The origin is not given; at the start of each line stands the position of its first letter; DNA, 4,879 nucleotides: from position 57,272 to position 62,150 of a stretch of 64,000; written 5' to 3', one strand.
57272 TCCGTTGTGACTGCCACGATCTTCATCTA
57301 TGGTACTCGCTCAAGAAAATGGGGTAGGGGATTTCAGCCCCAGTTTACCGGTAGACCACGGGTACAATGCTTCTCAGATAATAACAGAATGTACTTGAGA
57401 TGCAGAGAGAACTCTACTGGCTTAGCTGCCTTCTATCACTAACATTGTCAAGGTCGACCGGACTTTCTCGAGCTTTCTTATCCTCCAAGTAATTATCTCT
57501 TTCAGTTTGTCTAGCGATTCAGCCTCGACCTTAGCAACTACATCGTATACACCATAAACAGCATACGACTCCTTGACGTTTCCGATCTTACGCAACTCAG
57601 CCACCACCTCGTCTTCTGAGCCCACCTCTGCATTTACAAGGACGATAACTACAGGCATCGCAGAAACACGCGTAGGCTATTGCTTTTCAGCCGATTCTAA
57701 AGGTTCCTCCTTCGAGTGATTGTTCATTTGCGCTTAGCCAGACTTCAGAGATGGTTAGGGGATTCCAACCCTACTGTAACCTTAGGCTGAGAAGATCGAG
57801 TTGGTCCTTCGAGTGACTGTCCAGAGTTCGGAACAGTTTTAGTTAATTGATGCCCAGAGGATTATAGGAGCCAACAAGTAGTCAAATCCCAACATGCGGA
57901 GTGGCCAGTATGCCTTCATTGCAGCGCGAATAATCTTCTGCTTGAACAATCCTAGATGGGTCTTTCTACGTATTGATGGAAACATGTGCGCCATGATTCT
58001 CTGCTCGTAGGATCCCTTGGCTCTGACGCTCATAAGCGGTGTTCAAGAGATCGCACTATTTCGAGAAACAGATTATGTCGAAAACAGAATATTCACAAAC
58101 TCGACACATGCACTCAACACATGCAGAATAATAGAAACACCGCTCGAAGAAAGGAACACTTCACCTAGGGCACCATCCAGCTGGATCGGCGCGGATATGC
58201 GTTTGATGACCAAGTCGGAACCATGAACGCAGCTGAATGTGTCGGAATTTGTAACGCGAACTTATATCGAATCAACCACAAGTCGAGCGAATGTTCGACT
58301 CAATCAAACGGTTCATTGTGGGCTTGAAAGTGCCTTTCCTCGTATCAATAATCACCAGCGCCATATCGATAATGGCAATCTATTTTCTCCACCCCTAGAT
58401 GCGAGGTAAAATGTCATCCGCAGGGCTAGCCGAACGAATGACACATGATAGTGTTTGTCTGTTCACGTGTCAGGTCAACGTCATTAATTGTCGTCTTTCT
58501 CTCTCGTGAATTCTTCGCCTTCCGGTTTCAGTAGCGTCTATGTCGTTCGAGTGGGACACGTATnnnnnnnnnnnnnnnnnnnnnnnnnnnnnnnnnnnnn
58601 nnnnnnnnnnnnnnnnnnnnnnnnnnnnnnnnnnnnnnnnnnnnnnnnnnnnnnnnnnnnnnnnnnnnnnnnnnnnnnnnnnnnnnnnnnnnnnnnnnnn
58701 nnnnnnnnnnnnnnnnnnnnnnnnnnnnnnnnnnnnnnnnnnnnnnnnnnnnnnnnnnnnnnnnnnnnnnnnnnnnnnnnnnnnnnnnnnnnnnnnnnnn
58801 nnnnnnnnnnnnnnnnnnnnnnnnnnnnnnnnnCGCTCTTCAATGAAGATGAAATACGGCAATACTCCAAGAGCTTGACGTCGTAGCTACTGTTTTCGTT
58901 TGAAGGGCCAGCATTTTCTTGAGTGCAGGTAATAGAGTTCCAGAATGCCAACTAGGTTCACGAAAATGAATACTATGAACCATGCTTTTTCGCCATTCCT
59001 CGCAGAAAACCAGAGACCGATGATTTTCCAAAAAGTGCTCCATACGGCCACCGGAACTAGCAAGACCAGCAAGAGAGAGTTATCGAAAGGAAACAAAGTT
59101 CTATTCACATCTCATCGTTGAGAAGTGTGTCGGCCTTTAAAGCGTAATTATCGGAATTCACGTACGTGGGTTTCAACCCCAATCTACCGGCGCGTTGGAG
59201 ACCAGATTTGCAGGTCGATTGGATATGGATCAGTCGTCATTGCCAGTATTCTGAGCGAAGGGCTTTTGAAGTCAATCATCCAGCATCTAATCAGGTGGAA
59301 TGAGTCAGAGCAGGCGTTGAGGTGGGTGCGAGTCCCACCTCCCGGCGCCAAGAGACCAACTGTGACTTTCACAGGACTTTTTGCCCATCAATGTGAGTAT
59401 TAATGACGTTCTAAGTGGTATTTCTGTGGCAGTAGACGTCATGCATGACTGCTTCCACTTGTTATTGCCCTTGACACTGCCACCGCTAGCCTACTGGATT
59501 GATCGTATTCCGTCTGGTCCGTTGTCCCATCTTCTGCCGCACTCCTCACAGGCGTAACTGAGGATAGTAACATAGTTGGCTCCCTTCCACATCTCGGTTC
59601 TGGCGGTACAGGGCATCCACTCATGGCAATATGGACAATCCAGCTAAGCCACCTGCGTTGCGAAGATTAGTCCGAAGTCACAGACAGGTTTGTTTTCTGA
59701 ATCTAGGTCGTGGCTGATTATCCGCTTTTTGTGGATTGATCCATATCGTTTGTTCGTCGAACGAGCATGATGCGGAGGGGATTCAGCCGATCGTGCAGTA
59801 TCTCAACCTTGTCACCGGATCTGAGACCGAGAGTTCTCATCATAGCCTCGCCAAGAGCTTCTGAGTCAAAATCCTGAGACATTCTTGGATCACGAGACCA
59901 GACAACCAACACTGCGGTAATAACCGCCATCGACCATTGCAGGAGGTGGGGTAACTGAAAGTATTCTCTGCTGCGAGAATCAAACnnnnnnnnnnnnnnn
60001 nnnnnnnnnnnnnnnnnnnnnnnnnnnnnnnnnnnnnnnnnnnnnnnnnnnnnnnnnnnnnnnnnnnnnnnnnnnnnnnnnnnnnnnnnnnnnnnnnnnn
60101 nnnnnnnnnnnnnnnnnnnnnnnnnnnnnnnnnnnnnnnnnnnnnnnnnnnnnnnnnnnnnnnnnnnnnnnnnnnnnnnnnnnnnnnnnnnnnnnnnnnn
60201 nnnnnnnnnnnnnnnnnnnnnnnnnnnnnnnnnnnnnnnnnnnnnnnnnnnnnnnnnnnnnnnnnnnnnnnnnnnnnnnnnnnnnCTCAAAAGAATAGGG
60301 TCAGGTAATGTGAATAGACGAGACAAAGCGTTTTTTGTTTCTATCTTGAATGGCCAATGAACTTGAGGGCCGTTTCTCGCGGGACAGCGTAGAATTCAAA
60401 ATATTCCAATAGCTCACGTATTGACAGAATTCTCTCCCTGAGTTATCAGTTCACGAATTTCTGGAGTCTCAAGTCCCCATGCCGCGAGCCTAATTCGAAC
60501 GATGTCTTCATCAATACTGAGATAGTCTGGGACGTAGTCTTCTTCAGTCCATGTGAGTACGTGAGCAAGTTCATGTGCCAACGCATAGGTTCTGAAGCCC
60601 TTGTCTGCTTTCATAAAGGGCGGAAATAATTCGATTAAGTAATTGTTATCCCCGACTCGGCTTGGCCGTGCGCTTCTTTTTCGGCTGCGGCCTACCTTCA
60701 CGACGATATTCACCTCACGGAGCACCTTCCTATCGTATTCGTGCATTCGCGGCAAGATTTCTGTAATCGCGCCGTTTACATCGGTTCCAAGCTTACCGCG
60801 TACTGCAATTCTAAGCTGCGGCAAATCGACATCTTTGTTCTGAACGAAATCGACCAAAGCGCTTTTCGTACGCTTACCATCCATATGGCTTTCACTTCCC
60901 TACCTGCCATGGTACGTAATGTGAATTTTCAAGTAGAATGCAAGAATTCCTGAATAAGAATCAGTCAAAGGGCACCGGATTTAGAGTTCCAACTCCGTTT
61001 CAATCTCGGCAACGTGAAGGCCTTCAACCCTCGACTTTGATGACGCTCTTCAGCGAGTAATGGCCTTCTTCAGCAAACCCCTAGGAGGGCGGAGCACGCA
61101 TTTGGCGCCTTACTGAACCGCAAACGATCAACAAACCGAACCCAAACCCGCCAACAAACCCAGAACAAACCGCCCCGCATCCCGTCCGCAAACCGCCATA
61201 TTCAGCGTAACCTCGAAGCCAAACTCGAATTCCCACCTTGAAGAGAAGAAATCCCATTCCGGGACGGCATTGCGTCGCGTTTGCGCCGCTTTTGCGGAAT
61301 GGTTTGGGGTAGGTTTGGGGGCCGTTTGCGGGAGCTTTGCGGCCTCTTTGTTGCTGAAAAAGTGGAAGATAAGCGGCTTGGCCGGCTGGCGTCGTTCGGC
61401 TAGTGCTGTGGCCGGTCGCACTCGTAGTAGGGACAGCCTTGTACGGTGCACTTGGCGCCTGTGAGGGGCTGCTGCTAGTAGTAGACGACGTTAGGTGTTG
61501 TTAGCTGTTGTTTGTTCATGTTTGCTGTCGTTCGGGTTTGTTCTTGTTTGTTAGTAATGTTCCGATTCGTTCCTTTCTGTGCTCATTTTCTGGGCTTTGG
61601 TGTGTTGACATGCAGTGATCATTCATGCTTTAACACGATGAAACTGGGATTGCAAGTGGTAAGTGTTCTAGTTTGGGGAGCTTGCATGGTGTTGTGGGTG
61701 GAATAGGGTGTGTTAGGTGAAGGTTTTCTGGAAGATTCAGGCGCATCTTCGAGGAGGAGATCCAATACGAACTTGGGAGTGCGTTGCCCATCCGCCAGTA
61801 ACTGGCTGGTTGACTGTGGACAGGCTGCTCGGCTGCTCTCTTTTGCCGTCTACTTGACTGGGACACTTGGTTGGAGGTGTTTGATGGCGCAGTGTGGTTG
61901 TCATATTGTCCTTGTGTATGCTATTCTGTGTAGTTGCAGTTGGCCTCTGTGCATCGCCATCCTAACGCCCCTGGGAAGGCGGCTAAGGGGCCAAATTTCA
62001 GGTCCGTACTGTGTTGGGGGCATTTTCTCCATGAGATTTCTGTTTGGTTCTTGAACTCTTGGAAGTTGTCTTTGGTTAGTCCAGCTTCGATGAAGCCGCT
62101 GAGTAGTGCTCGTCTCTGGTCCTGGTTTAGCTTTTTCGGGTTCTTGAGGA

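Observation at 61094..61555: Phased 11-bp iteron arrays in inverted orientation: a candidate replication origin or partition site of an integrated replicon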

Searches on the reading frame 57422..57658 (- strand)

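Call 9: search_protein_families(library=pfam, proteins=[window:57422-57658:-], max_evalue=0.1)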
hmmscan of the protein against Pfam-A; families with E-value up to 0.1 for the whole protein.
window:57422-57658:- (78 aa): 4 families
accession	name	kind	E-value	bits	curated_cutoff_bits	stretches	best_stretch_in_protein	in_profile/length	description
PF01037.27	AsnC_trans_reg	-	3e-14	53.1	25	1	6-76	1-72/73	Lrp/AsnC ligand binding domain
PF22482.2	AsnC_trans_reg_3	-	0.0027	18.2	24.4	1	17-73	26-81/95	PF0864 C-terminal dimeric alpha+beta barrel domain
PF08734.17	GYD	-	0.011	16.2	31.4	1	16-53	23-62/91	GYD domain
PF02426.22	MIase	-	0.018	15.6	26.7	1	13-56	25-68/90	Muconolactone delta-isomerase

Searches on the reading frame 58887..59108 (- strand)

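Call 9: search_protein_families(library=pfam, proteins=[window:58887-59108:-], max_evalue=0.1)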
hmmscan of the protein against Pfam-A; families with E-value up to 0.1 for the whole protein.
window:58887-59108:- (73 aa): 2 families
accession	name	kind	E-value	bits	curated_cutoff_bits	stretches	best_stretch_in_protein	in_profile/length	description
PF18893.5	DUF5652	-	2.3e-17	62.9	23.4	1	13-61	12-60/71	Family of unknown function (DUF5652)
PF17576.7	DUF5480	-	0.014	15.8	25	1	6-42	21-57/71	Family of unknown function (DUF5480)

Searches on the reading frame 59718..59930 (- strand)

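Call 9: search_protein_families(library=pfam, proteins=[window:59718-59930:-], max_evalue=0.1)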
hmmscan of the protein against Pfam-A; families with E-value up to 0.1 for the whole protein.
window:59718-59930:- (70 aa): 1 family
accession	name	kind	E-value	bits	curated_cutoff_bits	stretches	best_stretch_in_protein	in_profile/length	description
PF21306.2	TetR_C_40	-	0.063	14.2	27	1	2-45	73-115/117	Tetracyclin repressor-like, C-terminal domain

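Call 10: search_protein_families(library=phrogs, proteins=[window:59718-59930:-], max_evalue=0.1)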
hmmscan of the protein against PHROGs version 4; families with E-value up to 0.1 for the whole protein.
window:59718-59930:- (70 aa): 0 families

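Call 121: search_protein_families(library=padloc, proteins=[window:59718-59930:-], max_evalue=0.01)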
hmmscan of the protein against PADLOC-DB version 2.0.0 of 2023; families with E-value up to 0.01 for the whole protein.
window:59718-59930:- (70 aa): 0 families

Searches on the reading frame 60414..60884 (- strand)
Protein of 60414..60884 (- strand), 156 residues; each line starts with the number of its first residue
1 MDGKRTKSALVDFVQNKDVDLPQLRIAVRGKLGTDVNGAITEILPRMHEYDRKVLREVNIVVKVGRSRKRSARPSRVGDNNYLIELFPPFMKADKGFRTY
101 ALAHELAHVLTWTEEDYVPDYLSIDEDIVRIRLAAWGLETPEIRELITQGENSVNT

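Call 9: search_protein_families(library=pfam, proteins=[window:60414-60884:-], max_evalue=0.1)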
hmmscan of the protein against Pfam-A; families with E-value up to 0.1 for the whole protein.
window:60414-60884:- (156 aa): 1 family
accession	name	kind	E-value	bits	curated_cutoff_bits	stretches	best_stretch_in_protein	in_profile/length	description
PF10263.15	SprT-like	-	0.091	13.1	25.6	0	68-113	30-76/108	SprT-like family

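Call 10: search_protein_families(library=phrogs, proteins=[window:60414-60884:-], max_evalue=0.1)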
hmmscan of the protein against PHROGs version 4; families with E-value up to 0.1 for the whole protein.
window:60414-60884:- (156 aa): 0 families

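Call 35: search_solved_structures(query=window:60414-60884:-, max_evalue=1)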
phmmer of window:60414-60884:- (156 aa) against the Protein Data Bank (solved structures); distinct sequences matched with E-value up to 1: 6.
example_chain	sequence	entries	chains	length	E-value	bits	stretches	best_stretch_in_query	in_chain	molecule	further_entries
5toh_A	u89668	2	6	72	0.081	16.3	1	24-69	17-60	Polymerase cofactor VP35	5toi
8v6q_A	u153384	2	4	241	0.28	14.5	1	38-100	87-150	Thoeris protein ThsA Macro domain-containing protein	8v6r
7p5x_AY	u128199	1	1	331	0.6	13.4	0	40-95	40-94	Transcriptional regulator-like protein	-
9fnd_X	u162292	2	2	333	0.61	13.4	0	40-95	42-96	Transcriptional regulator-like protein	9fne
9ip4_B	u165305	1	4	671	0.75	13.1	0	26-69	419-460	Maltose/maltodextrin-binding periplasmic protein,Polymerase cofactor VP35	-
2joj_A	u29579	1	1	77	0.99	12.7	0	11-53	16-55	Centrin protein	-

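Call 121: search_protein_families(library=padloc, proteins=[window:60414-60884:-], max_evalue=0.01)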
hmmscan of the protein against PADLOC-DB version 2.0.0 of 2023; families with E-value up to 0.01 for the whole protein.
window:60414-60884:- (156 aa): 0 families

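Call 122: search_protein_families(library=ncbifam, proteins=[window:60414-60884:-], max_evalue=0.01)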
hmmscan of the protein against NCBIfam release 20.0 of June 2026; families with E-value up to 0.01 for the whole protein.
window:60414-60884:- (156 aa): 0 families

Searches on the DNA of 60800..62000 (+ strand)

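Call 21: search_dna_similar(query=window:60885-61920:+, collection=phages, mode=distant, max_evalue=0.01)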
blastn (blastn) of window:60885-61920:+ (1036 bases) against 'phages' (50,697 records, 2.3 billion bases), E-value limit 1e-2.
No match.

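Call 22: search_dna_similar(query=window:60885-61920:+, collection=plasmids, mode=distant, max_evalue=0.01)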
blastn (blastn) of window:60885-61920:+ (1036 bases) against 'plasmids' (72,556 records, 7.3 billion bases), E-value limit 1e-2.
No match.

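Call 101: search_rna_families(source=window, start=60800, end=62000, threshold=evalue, max_evalue=1)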
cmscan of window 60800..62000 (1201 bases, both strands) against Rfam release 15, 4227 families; matches with E-value up to 1: 0.
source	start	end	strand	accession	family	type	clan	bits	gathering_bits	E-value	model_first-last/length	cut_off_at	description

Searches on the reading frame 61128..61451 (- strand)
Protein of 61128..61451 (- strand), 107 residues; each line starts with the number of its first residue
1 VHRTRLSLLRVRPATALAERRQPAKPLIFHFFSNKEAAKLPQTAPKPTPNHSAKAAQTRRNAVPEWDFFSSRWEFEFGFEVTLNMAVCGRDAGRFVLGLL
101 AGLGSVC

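Call 9: search_protein_families(library=pfam, proteins=[window:61128-61451:-], max_evalue=0.1)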
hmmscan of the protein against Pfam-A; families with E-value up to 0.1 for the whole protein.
window:61128-61451:- (107 aa): 0 families

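Call 10: search_protein_families(library=phrogs, proteins=[window:61128-61451:-], max_evalue=0.1)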
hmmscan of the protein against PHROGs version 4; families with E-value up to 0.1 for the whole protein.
window:61128-61451:- (107 aa): 0 families
